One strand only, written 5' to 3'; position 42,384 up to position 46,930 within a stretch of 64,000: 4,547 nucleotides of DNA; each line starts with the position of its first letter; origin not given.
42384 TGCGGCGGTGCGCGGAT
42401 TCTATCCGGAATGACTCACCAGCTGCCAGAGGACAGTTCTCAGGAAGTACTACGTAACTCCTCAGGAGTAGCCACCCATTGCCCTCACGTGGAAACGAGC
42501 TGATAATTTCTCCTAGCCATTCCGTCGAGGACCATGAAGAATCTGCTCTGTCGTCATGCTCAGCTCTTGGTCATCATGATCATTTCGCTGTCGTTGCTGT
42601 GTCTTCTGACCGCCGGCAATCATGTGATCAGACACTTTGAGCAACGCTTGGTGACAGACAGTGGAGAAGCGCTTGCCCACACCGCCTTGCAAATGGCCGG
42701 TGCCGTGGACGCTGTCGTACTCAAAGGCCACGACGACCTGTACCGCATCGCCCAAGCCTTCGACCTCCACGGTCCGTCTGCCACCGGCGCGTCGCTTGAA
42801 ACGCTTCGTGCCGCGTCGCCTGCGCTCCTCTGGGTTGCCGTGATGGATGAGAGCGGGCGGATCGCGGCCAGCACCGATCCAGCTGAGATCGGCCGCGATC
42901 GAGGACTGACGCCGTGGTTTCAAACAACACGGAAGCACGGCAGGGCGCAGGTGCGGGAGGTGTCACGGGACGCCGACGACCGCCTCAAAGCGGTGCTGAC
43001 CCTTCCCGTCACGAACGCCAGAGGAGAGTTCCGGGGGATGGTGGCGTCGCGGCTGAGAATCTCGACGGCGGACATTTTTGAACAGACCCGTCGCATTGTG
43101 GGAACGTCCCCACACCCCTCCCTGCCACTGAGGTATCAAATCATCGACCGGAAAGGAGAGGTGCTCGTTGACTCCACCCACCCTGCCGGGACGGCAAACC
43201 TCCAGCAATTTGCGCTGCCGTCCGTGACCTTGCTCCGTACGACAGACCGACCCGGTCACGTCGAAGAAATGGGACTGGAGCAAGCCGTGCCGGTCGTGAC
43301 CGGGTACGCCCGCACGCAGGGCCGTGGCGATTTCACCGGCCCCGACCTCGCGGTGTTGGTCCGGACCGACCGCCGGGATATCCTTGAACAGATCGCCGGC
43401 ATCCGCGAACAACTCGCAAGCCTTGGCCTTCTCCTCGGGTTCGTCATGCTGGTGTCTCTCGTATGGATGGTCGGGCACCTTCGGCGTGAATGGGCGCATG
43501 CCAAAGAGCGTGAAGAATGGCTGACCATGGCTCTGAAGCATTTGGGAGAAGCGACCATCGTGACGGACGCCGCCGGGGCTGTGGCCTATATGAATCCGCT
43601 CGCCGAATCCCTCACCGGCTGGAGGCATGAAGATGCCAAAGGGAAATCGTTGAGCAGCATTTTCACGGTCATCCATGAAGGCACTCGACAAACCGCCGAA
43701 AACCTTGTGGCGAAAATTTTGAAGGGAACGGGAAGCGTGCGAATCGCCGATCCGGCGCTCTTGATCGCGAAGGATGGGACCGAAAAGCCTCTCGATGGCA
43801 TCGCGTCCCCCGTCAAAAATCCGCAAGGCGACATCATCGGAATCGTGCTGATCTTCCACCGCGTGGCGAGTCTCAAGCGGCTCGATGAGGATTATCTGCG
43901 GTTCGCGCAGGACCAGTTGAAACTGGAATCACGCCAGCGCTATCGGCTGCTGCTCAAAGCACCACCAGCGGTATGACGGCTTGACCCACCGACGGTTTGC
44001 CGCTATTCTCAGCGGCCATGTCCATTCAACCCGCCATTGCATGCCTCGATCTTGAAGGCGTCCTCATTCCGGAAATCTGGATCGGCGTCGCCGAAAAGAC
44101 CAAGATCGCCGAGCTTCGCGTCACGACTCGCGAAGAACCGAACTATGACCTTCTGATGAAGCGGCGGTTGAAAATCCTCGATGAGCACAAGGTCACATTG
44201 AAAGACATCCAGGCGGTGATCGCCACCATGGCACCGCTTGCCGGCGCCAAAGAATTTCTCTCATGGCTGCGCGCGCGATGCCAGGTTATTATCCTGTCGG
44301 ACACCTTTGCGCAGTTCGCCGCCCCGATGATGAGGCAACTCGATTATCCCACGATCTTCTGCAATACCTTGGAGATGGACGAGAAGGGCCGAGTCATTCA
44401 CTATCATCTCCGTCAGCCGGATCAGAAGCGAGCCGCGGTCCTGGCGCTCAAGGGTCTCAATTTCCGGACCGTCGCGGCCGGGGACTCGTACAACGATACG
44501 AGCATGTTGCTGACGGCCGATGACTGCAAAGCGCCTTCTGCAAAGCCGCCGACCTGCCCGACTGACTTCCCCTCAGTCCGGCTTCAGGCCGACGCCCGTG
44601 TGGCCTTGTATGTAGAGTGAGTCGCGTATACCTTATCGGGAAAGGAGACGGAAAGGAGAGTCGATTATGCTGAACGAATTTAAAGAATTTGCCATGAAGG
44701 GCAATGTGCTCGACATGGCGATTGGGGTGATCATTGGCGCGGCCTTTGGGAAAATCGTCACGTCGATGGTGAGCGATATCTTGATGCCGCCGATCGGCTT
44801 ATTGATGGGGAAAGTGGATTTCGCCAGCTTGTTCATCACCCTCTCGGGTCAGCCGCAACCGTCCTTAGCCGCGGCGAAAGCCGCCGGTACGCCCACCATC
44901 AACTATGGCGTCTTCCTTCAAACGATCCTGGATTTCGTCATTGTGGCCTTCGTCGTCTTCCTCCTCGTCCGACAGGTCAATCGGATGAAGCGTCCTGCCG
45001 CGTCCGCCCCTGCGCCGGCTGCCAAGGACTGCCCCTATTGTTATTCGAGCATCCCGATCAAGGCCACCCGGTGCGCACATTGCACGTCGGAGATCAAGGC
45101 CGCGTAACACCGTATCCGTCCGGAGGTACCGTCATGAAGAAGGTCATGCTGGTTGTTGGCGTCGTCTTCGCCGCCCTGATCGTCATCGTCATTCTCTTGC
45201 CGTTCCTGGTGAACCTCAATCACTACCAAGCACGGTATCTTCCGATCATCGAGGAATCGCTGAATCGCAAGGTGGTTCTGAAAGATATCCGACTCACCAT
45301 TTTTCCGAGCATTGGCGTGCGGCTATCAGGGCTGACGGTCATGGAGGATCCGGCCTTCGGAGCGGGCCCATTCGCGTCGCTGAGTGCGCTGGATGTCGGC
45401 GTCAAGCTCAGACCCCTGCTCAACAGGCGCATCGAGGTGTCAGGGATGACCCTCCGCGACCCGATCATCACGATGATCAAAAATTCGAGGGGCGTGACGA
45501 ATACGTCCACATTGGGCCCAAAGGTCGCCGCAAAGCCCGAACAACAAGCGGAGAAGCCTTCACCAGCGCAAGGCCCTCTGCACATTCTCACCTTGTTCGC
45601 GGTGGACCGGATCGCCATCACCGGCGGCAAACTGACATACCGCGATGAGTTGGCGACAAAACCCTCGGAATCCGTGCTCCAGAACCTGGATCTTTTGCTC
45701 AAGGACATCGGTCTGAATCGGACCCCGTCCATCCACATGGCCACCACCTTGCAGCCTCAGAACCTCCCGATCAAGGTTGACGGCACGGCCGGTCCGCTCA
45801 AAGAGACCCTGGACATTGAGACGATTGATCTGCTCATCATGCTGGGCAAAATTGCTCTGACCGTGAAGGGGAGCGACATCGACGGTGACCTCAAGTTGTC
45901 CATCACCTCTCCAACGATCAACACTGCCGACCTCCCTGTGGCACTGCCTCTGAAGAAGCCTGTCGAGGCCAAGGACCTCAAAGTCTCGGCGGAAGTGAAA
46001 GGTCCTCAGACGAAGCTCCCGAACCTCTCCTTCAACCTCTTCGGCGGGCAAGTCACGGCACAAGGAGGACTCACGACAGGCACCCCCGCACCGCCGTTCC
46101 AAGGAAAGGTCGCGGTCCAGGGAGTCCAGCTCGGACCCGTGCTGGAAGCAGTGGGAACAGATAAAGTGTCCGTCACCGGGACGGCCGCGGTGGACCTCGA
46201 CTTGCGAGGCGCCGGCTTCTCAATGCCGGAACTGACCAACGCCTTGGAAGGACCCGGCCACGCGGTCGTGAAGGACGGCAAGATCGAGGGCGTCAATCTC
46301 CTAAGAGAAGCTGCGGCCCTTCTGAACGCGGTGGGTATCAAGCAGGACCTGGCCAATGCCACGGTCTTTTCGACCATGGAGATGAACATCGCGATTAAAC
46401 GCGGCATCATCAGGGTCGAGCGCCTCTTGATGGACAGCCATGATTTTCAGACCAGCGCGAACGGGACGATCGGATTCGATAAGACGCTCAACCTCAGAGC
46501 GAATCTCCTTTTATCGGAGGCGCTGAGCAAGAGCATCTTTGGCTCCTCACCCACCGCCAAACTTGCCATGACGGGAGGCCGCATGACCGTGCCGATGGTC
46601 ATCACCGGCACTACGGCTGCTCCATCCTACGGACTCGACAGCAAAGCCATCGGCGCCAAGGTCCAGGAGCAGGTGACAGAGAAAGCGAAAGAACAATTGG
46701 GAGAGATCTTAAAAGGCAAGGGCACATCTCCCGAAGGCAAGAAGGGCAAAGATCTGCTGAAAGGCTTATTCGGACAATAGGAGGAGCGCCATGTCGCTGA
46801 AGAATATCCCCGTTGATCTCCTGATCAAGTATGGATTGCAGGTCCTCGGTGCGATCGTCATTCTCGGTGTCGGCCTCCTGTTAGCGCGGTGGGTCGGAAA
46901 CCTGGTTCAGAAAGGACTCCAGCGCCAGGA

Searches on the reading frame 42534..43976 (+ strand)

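Call 21: search_protein_families(library=pfam, proteins=[window:42534-43976:+])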
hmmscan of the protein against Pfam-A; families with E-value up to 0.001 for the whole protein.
window:42534-43976:+ (480 aa): 6 families
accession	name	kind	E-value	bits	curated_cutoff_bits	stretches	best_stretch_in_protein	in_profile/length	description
PF00989.32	PAS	-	3.1e-13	50.2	22.6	1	334-444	7-113/113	PAS fold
PF08448.16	PAS_4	-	7.3e-11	42.7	23.1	1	334-447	1-108/110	PAS fold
PF02743.24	dCache_1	-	1.6e-07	31.5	45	1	70-223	34-188/240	Cache domain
PF13426.13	PAS_9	-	2.9e-07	31.1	27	1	339-442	2-99/103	PAS domain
PF08447.18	PAS_3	-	2.6e-05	24.9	25.6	1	351-438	2-86/89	PAS fold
PF17203.10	sCache_3_2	-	0.00027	21.4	28.4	0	87-170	54-122/140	Single cache domain 3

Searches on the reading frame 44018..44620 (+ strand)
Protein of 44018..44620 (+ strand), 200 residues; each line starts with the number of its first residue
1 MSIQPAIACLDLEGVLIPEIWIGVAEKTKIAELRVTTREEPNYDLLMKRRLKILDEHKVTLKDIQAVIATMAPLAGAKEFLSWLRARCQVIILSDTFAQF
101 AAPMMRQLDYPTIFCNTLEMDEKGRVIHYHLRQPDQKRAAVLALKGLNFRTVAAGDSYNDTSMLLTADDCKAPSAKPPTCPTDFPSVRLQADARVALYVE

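Call 37: find_encoding_contigs(protein=window:44018-44620:+, flank=3000, max_places=5)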
Protein window:44018-44620:+ (200 aa): no gene with exactly this product is on record in the collection.

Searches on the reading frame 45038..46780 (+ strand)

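Call 21: search_protein_families(library=pfam, proteins=[window:45038-46780:+])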
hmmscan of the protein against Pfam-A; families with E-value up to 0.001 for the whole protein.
window:45038-46780:+ (580 aa): 4 families
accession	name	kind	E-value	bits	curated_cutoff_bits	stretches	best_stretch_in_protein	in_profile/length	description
PF05170.20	AsmA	-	9.8e-30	104.4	29.8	2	33-208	1-178/607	AsmA family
PF05359.17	DUF748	-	8.6e-19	67.5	50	1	34-334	16-295/1037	Domain of Unknown Function (DUF748)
PF11739.14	YdbH-like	-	2.6e-06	27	26.3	1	309-382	693-768/893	Intermembrane phospholipid transport protein YdbH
PF13116.12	YhdP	-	2.8e-05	22.7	46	0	37-270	14-223/1224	YhdP protein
